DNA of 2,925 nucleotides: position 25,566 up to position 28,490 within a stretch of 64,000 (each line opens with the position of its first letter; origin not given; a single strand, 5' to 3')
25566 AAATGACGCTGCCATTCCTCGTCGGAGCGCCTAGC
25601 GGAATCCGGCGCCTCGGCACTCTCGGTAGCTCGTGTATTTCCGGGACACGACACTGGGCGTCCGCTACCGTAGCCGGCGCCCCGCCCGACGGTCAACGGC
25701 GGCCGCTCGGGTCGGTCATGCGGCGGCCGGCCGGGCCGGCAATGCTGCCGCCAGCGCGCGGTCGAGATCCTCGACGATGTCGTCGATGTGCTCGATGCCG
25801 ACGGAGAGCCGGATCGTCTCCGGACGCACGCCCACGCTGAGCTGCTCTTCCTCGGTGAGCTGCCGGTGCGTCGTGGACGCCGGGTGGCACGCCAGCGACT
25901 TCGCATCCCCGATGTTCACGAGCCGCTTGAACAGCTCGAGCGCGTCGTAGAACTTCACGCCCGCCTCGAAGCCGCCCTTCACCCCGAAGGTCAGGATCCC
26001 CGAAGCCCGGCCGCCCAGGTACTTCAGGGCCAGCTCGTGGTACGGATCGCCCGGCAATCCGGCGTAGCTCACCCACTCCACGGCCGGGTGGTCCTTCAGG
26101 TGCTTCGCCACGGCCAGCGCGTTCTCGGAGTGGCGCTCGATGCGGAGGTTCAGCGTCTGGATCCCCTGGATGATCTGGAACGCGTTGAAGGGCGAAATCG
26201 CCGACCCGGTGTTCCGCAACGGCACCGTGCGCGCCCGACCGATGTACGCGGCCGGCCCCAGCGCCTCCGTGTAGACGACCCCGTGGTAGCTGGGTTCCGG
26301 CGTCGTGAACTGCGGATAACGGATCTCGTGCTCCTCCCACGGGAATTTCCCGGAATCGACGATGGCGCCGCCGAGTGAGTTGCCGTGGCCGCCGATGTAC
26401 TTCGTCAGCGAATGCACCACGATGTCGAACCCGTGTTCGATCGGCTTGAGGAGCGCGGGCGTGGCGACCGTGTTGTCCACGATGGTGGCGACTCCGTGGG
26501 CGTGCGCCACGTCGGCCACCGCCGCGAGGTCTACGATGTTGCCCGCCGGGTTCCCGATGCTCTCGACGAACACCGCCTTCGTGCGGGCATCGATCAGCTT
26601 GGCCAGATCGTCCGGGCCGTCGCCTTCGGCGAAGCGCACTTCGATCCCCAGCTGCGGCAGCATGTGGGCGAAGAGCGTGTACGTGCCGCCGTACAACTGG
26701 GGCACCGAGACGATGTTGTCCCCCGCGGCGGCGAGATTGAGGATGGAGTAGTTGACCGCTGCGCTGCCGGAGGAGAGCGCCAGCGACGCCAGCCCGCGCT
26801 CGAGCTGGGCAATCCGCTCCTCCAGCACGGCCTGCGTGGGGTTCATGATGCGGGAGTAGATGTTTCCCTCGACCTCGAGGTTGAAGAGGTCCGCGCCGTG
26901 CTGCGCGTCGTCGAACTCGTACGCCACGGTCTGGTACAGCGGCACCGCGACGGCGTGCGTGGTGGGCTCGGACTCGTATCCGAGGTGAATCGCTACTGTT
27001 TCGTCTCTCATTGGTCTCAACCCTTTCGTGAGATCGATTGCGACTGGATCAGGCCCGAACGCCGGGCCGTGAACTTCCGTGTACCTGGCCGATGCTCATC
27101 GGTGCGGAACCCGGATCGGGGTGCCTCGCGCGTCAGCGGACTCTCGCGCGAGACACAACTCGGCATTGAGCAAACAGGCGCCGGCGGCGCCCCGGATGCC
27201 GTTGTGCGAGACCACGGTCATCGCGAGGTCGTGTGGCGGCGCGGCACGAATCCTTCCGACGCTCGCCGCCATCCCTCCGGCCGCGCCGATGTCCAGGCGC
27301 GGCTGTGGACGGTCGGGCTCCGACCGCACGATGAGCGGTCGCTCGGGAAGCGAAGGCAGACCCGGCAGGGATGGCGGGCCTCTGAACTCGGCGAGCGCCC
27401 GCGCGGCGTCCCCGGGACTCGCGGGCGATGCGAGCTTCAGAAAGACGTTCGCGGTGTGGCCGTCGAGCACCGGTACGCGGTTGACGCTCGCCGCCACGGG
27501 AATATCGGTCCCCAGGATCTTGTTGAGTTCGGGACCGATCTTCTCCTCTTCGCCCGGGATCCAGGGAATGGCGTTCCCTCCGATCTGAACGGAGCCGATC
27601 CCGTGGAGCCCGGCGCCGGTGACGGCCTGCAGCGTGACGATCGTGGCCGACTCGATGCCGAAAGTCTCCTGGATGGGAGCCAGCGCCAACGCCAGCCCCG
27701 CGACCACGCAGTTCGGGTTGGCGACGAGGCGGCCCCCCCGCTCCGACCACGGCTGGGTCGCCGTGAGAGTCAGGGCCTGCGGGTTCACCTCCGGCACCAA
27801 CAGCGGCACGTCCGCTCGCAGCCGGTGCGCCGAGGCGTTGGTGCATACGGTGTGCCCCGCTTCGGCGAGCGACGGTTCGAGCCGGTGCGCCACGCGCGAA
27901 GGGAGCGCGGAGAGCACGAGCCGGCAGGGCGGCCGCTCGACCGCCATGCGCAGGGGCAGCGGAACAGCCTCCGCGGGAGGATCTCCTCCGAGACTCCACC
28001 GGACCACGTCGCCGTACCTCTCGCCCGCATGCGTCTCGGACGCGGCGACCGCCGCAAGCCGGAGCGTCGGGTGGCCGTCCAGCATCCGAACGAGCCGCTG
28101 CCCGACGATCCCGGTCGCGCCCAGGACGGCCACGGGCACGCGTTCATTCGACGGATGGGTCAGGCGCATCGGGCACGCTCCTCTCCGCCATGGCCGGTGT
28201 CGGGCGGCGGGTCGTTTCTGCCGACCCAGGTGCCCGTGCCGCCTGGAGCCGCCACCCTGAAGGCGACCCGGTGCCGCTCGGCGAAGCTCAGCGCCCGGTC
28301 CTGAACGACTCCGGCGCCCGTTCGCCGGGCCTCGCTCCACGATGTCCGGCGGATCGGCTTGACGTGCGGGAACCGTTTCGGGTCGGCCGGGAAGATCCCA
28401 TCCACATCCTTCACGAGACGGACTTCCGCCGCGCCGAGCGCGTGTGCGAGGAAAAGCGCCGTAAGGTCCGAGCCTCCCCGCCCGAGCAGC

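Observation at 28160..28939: Aspartokinase reduced to its catalytic domain and placed under a SAM riboswitch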

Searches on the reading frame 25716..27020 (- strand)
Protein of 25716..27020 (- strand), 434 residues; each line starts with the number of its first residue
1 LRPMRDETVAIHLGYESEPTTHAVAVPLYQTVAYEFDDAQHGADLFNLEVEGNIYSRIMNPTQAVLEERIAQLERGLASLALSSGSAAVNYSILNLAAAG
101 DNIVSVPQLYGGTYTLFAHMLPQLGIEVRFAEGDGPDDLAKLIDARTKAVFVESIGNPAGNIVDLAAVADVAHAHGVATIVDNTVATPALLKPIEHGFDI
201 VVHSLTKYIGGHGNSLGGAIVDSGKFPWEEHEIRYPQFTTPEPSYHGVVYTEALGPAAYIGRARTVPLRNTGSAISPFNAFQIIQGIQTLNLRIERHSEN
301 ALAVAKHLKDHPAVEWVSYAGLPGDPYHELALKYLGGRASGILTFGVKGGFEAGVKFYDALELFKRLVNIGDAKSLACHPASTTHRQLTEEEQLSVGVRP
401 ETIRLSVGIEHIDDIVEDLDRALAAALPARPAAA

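Call 3: search_protein_families(library=pfam, proteins=[window:25716-27020:-], max_evalue=0.1)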
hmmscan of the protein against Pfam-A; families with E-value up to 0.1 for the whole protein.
window:25716-27020:- (434 aa): 5 families
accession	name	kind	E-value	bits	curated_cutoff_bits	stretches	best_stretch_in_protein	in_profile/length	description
PF01053.26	Cys_Met_Meta_PP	-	5.6e-131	437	27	1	7-423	1-380/381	Cys/Met metabolism PLP-dependent enzyme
PF00155.27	Aminotran_1_2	-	1.8e-07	31.1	19.7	1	62-218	42-230/361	Aminotransferase class I and II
PF01041.23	DegT_DnrJ_EryC1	-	6.3e-07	29.4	19.8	1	60-189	23-152/360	DegT/DnrJ/EryC1/StrS aminotransferase family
PF00266.25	Aminotran_5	-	5.8e-06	25.9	21.5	1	84-213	69-207/371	Aminotransferase class-V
PF18130.6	ATPgrasp_N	-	0.025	15.6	27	1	123-191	6-73/81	ATP-grasp N-terminal domain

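Call 4: search_protein_families(library=ncbifam, proteins=[window:25716-27020:-], max_evalue=0.1)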
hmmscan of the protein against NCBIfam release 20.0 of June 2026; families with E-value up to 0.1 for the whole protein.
window:25716-27020:- (434 aa): 74 families (the best 25 are shown)
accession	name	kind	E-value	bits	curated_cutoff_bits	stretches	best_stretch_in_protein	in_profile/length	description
NF004757.0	PRK06084.1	equivalog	9.1e-204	677.1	790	1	4-426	1-423/425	bifunctional O-acetylhomoserine aminocarboxypropyltransferase/cysteine synthase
TIGR01326.1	OAH_OAS_sulfhy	subfamily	9.7e-190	630.7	495.1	1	7-423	3-417/418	O-acetylhomoserine aminocarboxypropyltransferase/cysteine synthase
NF006096.0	PRK08248.1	equivalog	9.7e-187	620.9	726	1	3-425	6-427/431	homocysteine synthase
NF005872.0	PRK07812.1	equivalog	9.1e-174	578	703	1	7-426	18-435/439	bifunctional o-acetylhomoserine/o-acetylserine sulfhydrylase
NF004650.0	PRK05994.1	equivalog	2e-167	557.4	667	1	7-425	9-426/427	O-acetylhomoserine aminocarboxypropyltransferase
NF006004.0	PRK08134.1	equivalog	1.8e-139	465.2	636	1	3-426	6-428/433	O-acetylhomoserine aminocarboxypropyltransferase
NF004125.0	PRK05613.1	equivalog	3.3e-133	444.3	765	1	7-425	15-436/437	O-acetylhomoserine/O-acetylserine sulfhydrylase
NF005215.0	PRK06702.1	equivalog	5.7e-124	414.3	709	1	8-424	9-423/432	bifunctional O-acetylhomoserine aminocarboxypropyltransferase/cysteine synthase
TIGR01328.1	met_gam_lyase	equivalog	3.1e-109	365.4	549.7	2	6-221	4-219/391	methionine gamma-lyase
NF005695.0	PRK07503.1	equivalog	3.5e-109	365.1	666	2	8-223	12-227/403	methionine gamma-lyase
TIGR01325.1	O_suc_HS_sulf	equivalog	3e-107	358.6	510.05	2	8-225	2-218/380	O-succinylhomoserine sulfhydrylase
NF004876.0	PRK06234.1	subfamily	1.1e-99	334.2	666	2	7-225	10-230/400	methionine gamma-lyase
NF006003.0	PRK08133.1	equivalog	5.2e-99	331.6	522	2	5-226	11-231/396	O-succinylhomoserine sulfhydrylase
NF005263.0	PRK06767.1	equivalog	9.4e-92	308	617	2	5-221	5-221/392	methionine gamma-lyase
NF005870.0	PRK07810.1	equivalog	6.7e-89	298.2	618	2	5-224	18-236/406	O-succinylhomoserine sulfhydrylase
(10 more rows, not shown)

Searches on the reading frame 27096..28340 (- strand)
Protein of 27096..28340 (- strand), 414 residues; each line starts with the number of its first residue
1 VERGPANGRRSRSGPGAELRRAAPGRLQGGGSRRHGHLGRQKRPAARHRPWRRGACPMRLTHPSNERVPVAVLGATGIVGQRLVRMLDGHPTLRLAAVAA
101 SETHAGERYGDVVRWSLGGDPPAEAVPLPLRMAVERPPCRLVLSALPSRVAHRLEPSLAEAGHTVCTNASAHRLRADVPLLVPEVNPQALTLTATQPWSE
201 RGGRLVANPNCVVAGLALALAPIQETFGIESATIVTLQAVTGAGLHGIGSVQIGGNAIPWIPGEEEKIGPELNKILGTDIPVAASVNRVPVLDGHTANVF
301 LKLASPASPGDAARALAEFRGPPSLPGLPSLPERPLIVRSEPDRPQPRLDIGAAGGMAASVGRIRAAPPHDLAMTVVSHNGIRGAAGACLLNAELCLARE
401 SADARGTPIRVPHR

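Call 3: search_protein_families(library=pfam, proteins=[window:27096-28340:-], max_evalue=0.1)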
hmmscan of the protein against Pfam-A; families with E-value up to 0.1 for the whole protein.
window:27096-28340:- (414 aa): 4 families
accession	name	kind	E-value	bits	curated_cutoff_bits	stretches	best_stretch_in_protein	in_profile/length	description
PF01118.30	Semialdhyde_dh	-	9.7e-26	91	26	1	70-191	2-119/121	Semialdehyde dehydrogenase, NAD binding domain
PF02774.23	Semialdhyde_dhC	-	5.6e-24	85.7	26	1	220-380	1-181/184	Semialdehyde dehydrogenase, dimerisation domain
PF01113.26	DapB_N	-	0.0062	17.1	25.6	1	69-112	2-47/124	Dihydrodipicolinate reductase, N-terminus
PF02800.25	Gp_dh_C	-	0.016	15.2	24.4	1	217-317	2-107/158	Glyceraldehyde 3-phosphate dehydrogenase, C-terminal domain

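Call 4: search_protein_families(library=ncbifam, proteins=[window:27096-28340:-], max_evalue=0.1)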
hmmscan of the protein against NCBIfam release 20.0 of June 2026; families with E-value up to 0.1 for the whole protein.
window:27096-28340:- (414 aa): 10 families
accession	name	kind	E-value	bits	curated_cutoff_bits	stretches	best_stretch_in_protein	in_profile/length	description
NF006416.0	PRK08664.1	subfamily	8.2e-107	357.4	232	1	67-398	3-345/350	aspartate-semialdehyde dehydrogenase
TIGR00978.1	asd_EA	equivalog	1.4e-105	353.1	301.2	1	69-396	2-340/342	aspartate-semialdehyde dehydrogenase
NF011456.0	PRK14874.1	equivalog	1.6e-36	126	223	2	67-251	4-171/346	aspartate-semialdehyde dehydrogenase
TIGR01296.1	asd_B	equivalog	3.2e-30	105.4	324.2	2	148-251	71-167/339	aspartate-semialdehyde dehydrogenase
NF005229.0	PRK06728.1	equivalog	3.2e-22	78.9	628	2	159-253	89-174/347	aspartate-semialdehyde dehydrogenase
TIGR01850.1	argC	equivalog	1.6e-14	53.9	233.6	1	69-247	2-187/345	N-acetyl-gamma-glutamyl-phosphate reductase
NF005957.0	PRK08040.1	equivalog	1.7e-10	40.9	273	1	70-247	7-168/336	aspartate-semialdehyde dehydrogenase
NF004224.0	PRK05671.1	equivalog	5.6e-10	39.2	284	1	140-248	68-168/336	aspartate-semialdehyde dehydrogenase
NF005144.0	PRK06598.1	subfamily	4.6e-05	22.7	198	0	256-305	225-285/369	aspartate-semialdehyde dehydrogenase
TIGR01534.1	GAPDH-I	equivalog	0.008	15.4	367.2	1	201-242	145-186/330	type I glyceraldehyde-3-phosphate dehydrogenase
